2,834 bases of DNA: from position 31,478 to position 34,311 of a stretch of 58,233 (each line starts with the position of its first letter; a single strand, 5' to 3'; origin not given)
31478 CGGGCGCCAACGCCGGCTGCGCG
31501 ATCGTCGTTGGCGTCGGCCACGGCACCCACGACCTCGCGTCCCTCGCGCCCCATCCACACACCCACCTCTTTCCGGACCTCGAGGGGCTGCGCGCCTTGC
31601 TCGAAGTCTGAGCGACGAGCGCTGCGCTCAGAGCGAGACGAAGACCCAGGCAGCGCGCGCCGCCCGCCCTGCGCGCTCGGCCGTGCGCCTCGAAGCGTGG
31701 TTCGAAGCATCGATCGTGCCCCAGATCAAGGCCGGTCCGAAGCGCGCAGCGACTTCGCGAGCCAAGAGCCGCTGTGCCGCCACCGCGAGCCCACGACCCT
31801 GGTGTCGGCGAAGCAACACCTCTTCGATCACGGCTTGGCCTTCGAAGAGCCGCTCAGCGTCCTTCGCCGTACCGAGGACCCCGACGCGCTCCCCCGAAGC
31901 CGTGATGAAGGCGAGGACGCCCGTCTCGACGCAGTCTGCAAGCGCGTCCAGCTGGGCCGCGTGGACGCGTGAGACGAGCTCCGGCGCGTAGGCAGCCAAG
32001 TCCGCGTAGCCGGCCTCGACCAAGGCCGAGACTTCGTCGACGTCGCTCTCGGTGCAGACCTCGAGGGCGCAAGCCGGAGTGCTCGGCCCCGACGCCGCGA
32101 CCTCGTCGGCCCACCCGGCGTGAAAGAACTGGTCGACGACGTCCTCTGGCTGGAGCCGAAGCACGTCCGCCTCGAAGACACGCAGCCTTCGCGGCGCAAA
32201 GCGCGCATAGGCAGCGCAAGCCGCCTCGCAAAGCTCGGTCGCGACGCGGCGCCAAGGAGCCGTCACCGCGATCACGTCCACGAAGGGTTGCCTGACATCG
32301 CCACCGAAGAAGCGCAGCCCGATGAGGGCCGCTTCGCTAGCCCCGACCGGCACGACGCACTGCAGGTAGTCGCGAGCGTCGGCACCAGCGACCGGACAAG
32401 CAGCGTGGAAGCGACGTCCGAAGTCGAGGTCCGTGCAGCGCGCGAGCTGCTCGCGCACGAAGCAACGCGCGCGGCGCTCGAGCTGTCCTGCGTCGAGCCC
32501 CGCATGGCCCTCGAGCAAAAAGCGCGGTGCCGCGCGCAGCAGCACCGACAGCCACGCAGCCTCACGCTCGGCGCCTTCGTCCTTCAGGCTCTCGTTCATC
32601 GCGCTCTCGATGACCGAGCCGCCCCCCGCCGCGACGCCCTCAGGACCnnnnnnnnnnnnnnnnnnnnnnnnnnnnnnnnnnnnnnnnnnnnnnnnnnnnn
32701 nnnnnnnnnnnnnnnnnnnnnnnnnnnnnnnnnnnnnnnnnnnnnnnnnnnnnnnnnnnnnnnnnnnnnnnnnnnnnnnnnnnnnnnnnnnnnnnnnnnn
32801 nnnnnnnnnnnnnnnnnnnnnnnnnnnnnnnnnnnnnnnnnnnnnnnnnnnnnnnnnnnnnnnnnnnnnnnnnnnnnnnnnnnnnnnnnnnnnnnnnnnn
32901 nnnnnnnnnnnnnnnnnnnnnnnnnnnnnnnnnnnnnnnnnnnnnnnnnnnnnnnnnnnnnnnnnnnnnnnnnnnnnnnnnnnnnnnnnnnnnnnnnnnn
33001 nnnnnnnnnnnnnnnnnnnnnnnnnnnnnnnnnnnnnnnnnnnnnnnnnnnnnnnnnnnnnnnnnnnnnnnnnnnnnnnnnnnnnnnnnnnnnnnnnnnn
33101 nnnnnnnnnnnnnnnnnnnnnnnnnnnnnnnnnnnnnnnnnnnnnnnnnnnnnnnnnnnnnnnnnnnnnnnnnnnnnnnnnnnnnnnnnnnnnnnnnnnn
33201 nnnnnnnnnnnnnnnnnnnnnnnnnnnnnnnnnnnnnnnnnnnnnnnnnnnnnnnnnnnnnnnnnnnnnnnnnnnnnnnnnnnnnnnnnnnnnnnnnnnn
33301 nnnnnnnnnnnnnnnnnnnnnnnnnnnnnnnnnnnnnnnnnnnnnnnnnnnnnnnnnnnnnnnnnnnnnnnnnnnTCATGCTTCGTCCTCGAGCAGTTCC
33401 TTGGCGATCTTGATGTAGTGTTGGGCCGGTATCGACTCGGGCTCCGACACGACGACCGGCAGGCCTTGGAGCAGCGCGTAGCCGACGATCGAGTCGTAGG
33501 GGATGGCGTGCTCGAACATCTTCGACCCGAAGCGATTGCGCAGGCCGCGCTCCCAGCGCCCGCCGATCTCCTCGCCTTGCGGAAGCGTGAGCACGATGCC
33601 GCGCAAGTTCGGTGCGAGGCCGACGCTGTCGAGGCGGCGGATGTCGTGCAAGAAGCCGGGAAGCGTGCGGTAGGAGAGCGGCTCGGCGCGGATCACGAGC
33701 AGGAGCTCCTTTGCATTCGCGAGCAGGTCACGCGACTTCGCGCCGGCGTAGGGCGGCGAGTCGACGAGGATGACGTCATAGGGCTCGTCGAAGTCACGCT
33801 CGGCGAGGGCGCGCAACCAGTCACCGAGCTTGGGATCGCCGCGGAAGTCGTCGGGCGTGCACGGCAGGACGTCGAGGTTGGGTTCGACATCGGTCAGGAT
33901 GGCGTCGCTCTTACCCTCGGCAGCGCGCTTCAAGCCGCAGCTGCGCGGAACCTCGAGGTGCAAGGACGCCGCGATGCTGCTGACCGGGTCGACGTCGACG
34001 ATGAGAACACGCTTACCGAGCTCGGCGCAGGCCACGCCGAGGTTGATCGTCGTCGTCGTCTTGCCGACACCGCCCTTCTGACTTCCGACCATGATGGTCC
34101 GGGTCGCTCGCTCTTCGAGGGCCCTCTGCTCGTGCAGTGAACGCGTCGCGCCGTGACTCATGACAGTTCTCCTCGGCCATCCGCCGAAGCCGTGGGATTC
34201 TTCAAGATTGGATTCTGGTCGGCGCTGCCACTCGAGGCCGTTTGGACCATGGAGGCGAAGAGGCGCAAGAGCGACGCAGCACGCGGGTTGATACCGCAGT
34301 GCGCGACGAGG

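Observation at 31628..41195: Tightly coupled ten-gene operon joining tetrapyrrole/bilin-type proteins (phycobiliprotein-like globin, FDBR-like, two V4R) to a ParA positioning module and a pseudokinase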

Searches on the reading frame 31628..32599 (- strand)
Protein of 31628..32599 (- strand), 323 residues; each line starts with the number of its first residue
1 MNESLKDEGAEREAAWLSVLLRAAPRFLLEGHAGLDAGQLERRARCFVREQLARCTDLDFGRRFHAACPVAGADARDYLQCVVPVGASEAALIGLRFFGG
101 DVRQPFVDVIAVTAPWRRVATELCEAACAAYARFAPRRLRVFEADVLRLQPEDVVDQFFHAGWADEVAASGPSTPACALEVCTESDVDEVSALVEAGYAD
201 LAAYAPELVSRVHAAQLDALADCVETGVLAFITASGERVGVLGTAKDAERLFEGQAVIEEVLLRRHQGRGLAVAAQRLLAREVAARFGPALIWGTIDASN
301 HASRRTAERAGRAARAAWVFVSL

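Call 4: search_protein_families(library=pfam, max_evalue=1, proteins=[window:31628-32599:-])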
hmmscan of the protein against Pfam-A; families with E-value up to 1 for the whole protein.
window:31628-32599:- (323 aa): 3 families
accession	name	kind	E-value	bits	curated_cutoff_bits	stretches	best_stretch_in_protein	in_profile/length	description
PF13302.13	Acetyltransf_3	-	3.1e-06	28.4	25.4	1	226-311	52-136/138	Acetyltransferase (GNAT) domain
PF00583.31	Acetyltransf_1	-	0.01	16.6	20.7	1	222-311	26-115/116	Acetyltransferase (GNAT) family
PF17648.7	Luciferase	-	0.053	14.2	23.7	1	147-196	15-62/63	Luciferase domain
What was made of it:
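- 31628..32599 (-): g10, 323-aa protein with a C-terminal GNAT domain and a conserved N-terminal domain of unknown fold. Pfam Acetyltransf_3, 28.4 bits against a cutoff of 25.4 (call 4).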

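Call 5: search_protein_families(library=ncbifam, max_evalue=1, proteins=[window:31628-32599:-])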
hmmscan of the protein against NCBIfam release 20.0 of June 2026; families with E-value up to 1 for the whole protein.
window:31628-32599:- (323 aa): 1 family
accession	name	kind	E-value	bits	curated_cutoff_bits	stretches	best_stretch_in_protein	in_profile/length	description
TIGR02406.1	ectoine_EctA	equivalog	0.17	11.9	120.6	1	249-315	65-126/157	diaminobutyrate acetyltransferase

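Call 73: search_solved_structures(query=A7, max_evalue=1, show_alignments=1)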
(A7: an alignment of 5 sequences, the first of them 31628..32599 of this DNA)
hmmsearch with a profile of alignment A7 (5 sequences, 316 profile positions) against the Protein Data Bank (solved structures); distinct sequences matched with E-value up to 1: 3.
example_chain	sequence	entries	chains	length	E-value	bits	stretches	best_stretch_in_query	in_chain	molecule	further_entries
3juw_A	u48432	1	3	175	0.1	15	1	255-304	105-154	Probable GnaT-family acetyltransferase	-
5jvp_A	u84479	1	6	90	0.31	13.4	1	11-76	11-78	Chimera protein of Centromere-associated protein E and Microtubule-associated protein RP/E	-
4mbu_A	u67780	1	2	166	0.83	12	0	257-299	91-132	Similar to N-acetyltransferase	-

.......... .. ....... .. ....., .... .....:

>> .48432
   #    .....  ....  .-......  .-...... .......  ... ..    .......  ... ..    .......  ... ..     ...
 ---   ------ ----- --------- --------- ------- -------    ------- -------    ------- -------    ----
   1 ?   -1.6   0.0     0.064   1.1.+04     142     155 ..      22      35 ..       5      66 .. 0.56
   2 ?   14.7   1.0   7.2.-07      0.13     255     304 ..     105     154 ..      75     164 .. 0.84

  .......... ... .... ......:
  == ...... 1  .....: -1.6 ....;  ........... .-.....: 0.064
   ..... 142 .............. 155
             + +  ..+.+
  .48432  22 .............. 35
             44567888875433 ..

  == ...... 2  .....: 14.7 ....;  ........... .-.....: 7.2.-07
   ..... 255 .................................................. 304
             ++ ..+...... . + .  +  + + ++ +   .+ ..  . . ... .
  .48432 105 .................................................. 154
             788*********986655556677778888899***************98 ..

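Call 79: search_protein_families(library=padloc, max_evalue=0.001, proteins=[window:31628-32599:-])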
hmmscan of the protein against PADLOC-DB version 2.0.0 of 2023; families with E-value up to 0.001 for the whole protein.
window:31628-32599:- (323 aa): 0 families

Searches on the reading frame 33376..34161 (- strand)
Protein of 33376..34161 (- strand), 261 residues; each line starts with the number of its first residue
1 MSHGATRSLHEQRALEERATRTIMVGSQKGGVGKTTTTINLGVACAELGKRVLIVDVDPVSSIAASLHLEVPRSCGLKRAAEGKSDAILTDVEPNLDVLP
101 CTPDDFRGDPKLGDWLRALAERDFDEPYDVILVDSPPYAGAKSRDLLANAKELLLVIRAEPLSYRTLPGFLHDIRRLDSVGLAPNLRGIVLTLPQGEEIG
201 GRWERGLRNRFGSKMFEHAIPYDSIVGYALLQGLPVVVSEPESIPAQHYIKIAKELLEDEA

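Call 4: search_protein_families(library=pfam, max_evalue=1, proteins=[window:33376-34161:-])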
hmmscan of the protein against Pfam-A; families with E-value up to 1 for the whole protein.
window:33376-34161:- (261 aa): 12 families
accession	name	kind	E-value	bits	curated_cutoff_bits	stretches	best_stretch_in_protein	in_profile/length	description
PF13614.12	AAA_31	-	5.7e-21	75.7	27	1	21-179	2-169/177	AAA domain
PF01656.29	CbiA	-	3.5e-17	63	25.4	1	23-236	1-125/125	CobQ/CobB/MinD/ParA nucleotide binding domain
PF10609.15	ParA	-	2.7e-10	40.5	27.1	1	20-141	3-125/246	NUBPL iron-transfer P-loop NTPase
PF06564.18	CBP_BcsQ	-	1e-09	38.7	21.3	1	27-163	8-151/234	Cellulose biosynthesis protein BcsQ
PF02374.21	ArsA_ATPase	-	1.9e-09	37.6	24.3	1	21-70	2-50/305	Anion-transporting ATPase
PF00142.24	Fer4_NifH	-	3.1e-07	30.6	25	1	29-62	8-41/271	4Fe-4S iron sulfur cluster binding proteins, NifH/frxC family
PF09140.17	MipZ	-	8.8e-06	25.7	20.7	1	22-62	2-42/262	ATPase MipZ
PF03308.22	MeaB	-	0.00043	19.8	23.1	1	14-63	25-75/273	Methylmalonyl Co-A mutase-associated GTPase MeaB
PF13481.12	AAA_25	-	0.0038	17.3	27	1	29-135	41-151/195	AAA domain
PF00448.28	SRP54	-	0.029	14.5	22.7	1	22-59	4-39/196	SRP54-type protein, GTPase domain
PF07015.17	VirC1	-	0.063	13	24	1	23-58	4-39/231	VirC1 protein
PF01268.25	FTHFS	-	0.31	9.6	27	1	27-54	64-91/556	Formate--tetrahydrofolate ligase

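Call 5: search_protein_families(library=ncbifam, max_evalue=1, proteins=[window:33376-34161:-])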
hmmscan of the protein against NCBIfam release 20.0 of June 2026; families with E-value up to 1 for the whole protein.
window:33376-34161:- (261 aa): 40 families (the best 25 are shown)
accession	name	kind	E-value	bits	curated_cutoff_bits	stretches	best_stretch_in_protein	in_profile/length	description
TIGR03371.1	cellulose_yhjQ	equivalog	5.8e-19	68.5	157.85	1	22-254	3-239/246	cellulose biosynthesis protein BcsQ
TIGR01969.1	minD_arch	subfamily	3.5e-18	65.7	201.75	2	21-160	1-141/251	cell division ATPase MinD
NF041546.1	ParA_partition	equivalog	3.3e-17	62.7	180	2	22-65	1-44/203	ParA family partition ATPase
TIGR01968.1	minD_bact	equivalog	1.1e-12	47.8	212.9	1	21-58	2-39/261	septum site-determining protein MinD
TIGR03453.1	partition_RepA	equivalog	4.2e-11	42.3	348.45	2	12-65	97-149/387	plasmid partitioning protein RepA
NF053621.1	ATPseBagBMYCTU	equivalog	1.1e-10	41.1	521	1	15-93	7-88/371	ATPase BagB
TIGR00345.1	GET3_arsA_TRC40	subfamily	2.6e-10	40.3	135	1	29-71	5-47/299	TRC40/GET3/ArsA family transport-energizing ATPase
TIGR01007.1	eps_fam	subfamily_domain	2.8e-10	40.1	108.05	1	15-163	12-164/204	polysaccharide biosynthesis tyrosine autokinase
TIGR01287.1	nifH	equivalog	9.7e-10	38.2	394.35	2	29-67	8-46/275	nitrogenase iron protein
TIGR03018.1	pepcterm_TyrKin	hypoth_equivalog_domain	2e-09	37.1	230.65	1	16-176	31-198/207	XrtA-associated tyrosine autokinase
NF047398.1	AAA_KGGVGR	domain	1.2e-08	35.5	90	1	21-58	3-40/190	KGGVGR-motif variant AAA ATPase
NF033200.1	F430_CfbC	exception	2.2e-08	33.8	402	2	29-66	8-45/260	Ni-sirohydrochlorin a,c-diamide reductive cyclase ATP-dependent reductase subunit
NF010443.0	PRK13869.1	subfamily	3.6e-08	32.6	446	1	21-68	122-169/405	plasmid-partitioning protein RepA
NF008669.0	PRK11670.1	equivalog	1.7e-07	30.5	348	1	21-58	108-145/369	iron-sulfur cluster carrier protein ApbC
NF041283.1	PrgP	equivalog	4.7e-07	29.4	400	1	20-142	2-138/297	ParA superfamily DNA segregation protein PrgP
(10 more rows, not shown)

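Call 36: find_related_loci(query=window:33376-34161:-, collection=genome_contigs, flank=10000)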
Query window:33376-34161:- (261 aa) in genome_contigs; peptide patterns used: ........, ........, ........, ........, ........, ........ (x = any residue, [..] = any of these).
439 stretches matched a pattern; 5 encode a relative of the query (tblastn E <= 1e-3); 5 distinct loci.
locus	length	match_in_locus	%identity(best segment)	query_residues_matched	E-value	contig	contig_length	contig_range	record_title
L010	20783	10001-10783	86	1-261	3e-156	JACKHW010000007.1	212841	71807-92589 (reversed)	MAG: Planctomycetota bacterium isolate HK-STAS-PLAN-28 HK-STAS-PLAN-28_7, whole genome shotgun sequence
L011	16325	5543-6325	86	1-261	2e-156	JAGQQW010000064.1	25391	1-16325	MAG: Planctomycetota bacterium isolate HKST-UBA76 NODE_64_length_25391_cov_4.154302, whole genome shotgun sequence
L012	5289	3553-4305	27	21-258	1e-17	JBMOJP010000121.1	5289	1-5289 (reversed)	MAG: Chthoniobacterales bacterium isolate Deming_bin.581 contig54485, whole genome shotgun sequence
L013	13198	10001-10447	31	20-165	4e-9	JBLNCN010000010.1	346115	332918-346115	MAG: Bacillota bacterium isolate MAG124 PRJNA950955_bin31_renamed_9, whole genome shotgun sequence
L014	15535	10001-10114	55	23-59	9e-7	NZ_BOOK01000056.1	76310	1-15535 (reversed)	Planobispora takensis strain NBRC 109077 sequence056, whole genome shotgun sequence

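Call 39: find_related_loci(query=A3, collection=metagenome_contigs, flank=10000)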
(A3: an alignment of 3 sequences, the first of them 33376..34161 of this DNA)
Query A3 (261 aa) in metagenome_contigs; peptide patterns used: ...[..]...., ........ (x = any residue, [..] = any of these).
600 stretches matched a pattern (row limit reached: there are more); 567 encode a relative of the query (tblastn E <= 1e-3); the best 80 are kept; 80 distinct loci.
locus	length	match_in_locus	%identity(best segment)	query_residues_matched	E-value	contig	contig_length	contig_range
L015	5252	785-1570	31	8-258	2e-28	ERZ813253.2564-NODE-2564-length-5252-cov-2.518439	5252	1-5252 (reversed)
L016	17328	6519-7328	32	20-260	1e-27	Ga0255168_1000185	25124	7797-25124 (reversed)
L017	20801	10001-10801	30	6-260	1e-27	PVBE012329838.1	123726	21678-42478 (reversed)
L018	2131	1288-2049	33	21-260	1e-27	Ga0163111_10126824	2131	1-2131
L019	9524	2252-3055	29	7-260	3e-27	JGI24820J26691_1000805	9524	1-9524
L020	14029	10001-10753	32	19-258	4e-27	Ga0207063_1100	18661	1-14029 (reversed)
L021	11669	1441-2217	35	14-261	6e-27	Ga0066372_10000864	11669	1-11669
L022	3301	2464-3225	32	18-260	2e-26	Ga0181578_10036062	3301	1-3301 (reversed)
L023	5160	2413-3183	33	21-258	2e-26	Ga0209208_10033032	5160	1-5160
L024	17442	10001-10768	33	21-260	7e-26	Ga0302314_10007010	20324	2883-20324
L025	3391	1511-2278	34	21-260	5e-26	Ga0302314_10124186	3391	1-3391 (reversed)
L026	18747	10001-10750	33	23-260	4e-26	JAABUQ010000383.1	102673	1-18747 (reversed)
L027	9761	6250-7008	35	16-257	7e-26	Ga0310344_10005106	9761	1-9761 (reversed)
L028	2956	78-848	32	15-260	1e-25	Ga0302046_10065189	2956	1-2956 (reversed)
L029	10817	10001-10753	32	21-260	1e-25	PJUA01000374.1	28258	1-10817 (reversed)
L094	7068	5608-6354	31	21-258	3e-22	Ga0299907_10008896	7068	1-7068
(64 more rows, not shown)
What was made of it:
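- Tried and rejected: The metagenome scan with the ParA alignment chose generic P-loop patterns and returned about 30%-identical unrelated ParAs (call 39, L015-L094).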

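Call 71: search_solved_structures(query=window:33376-34161:-, max_evalue=0.00001, show_alignments=1)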
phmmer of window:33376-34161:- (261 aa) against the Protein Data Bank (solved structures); distinct sequences matched with E-value up to 0.00001: 43.
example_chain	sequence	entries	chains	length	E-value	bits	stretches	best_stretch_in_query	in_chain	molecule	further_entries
1wcv_1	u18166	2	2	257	5.9e-28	101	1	20-257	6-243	SEGREGATION PROTEIN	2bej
2bek_A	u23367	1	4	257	7.6e-27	97.4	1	20-257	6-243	SEGREGATION PROTEIN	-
8ray_B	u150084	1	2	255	1.2e-18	70.5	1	21-258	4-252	ParA family protein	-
5if9_A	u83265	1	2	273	8e-16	61.3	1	18-180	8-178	Cobyrinic Acid a,c-diamide synthase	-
4pfs_A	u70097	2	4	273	9.8e-16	61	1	18-180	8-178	Cobyrinic Acid a,c-diamide synthase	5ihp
1ion_A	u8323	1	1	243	6e-14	55.1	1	20-256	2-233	PROBABLE CELL DIVISION INHIBITOR MIND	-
6iub_A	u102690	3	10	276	5.7e-12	48.7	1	20-192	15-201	SpoOJ regulator (Soj)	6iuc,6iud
1g3q_A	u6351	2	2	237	1.5e-11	47.3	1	21-256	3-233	CELL DIVISION INHIBITOR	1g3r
1hyq_A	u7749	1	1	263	2.6e-11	46.5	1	20-253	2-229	CELL DIVISION INHIBITOR (MIND-1)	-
8jmj_A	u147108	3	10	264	1.2e-10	44.3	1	22-192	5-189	SpoOJ regulator (Soj)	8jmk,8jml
4v03_A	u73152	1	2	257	1.6e-10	43.9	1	22-167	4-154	SITE-DETERMINING PROTEIN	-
1rw4_A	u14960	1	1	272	6.7e-10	41.9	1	29-83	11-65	Nitrogenase iron protein 1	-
1de0_A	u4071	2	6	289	6.9e-10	41.8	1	29-83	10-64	NITROGENASE IRON PROTEIN | Nitrogenase iron protein 1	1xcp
4wzb_E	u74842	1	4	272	7.1e-10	41.8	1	29-83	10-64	Nitrogenase iron protein 1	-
4wza_E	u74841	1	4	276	7.4e-10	41.7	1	29-83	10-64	Nitrogenase iron protein 1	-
6noo_A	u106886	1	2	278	3.4e-07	33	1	20-182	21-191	Maintenance of carboxysome positioning A protein, MCDA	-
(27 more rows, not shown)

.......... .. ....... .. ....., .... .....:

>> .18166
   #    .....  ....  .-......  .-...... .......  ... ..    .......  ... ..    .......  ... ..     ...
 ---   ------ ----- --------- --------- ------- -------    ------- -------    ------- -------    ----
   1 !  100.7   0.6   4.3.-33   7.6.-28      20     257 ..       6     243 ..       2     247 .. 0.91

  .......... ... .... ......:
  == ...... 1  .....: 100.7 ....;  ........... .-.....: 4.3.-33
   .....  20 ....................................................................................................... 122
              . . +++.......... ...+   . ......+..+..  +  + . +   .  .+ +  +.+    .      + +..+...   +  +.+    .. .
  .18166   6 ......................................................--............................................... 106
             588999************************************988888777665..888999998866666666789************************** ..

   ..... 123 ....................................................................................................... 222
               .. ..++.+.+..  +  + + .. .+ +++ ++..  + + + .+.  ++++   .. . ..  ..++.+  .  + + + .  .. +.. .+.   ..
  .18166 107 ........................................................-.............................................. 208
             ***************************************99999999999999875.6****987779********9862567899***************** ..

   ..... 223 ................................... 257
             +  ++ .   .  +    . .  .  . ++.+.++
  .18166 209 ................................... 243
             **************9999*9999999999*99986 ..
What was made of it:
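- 33376..34161 (-): g8, 261-aa canonical ParA/Soj-type ATPase. Best solved relative is T. thermophilus Soj, 1wcv, E 6e-28 (call 71).
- On ParA/MinD deviant Walker A ATPases: Soj 1wcv, E 6e-28, over the full length (call 71).
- Closest known: ParA/MinD-family cargo-positioning systems with disordered adaptors. Same: McdA appears among the solved relatives of g8 (6noo, E 3e-7, call 71).
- The full-length best match is Soj (call 71).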

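Call 79: search_protein_families(library=padloc, max_evalue=0.001, proteins=[window:33376-34161:-])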
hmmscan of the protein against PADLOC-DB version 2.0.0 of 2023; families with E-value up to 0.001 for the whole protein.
window:33376-34161:- (261 aa): 2 families
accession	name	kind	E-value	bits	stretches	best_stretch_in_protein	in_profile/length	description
PDLC04559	PDC-M28B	-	9e-08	29.6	1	16-58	123-166/438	-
PDLC04560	PDC-M28B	-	0.00011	19.8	1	17-62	11-56/327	-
